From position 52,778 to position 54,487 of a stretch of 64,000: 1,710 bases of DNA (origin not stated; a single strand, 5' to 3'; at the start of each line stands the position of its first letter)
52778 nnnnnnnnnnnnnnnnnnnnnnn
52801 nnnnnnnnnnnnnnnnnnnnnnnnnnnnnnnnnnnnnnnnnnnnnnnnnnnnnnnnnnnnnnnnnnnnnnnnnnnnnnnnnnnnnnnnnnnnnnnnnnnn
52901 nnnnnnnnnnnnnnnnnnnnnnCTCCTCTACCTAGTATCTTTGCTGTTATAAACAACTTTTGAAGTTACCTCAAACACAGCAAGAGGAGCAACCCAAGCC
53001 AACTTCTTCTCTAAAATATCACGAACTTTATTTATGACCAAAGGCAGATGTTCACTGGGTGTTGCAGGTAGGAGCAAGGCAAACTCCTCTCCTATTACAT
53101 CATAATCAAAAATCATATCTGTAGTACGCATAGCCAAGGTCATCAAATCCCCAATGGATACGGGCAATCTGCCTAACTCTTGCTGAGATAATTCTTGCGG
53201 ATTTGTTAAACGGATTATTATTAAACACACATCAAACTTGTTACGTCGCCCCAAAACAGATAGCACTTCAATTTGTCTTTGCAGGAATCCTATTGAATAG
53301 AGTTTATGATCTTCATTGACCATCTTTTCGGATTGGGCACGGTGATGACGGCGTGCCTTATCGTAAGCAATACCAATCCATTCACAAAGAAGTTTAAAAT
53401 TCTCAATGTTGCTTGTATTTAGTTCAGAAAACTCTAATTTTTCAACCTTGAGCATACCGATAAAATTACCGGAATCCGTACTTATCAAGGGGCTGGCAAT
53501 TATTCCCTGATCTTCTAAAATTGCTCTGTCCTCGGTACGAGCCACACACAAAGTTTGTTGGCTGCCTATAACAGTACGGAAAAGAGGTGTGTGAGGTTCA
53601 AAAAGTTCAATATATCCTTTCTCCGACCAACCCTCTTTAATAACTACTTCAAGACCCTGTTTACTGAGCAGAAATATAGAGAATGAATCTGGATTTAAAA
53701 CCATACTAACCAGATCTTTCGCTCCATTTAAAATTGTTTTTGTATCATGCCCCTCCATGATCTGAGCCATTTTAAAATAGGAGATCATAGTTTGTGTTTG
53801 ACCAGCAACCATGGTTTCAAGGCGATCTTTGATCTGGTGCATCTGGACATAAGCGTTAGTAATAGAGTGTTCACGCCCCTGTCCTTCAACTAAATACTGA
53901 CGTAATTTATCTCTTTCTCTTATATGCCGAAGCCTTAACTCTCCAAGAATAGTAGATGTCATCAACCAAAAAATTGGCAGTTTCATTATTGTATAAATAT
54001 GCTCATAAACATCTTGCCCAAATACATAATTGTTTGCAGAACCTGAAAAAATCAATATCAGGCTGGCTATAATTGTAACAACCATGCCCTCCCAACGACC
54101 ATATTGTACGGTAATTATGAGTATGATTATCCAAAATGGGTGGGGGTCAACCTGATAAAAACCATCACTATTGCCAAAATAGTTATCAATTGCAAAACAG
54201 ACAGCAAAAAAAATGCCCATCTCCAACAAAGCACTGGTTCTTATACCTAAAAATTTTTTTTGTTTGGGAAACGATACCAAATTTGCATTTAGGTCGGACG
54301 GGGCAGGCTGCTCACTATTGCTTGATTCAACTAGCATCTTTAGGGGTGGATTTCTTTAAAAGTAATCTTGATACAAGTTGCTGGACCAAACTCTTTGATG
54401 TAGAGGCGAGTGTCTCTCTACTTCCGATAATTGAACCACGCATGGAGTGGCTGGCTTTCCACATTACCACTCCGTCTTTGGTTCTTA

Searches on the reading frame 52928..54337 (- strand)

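Call 27: search_protein_families(library=pfam, proteins=[window:52928-54337:-], max_evalue=0.001)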
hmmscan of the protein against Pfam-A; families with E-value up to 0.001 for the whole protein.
window:52928-54337:- (469 aa): 1 family
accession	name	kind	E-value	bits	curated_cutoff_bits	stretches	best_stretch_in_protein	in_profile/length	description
PF13492.12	GAF_3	-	1.9e-12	48.1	27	1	200-324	3-126/129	GAF domain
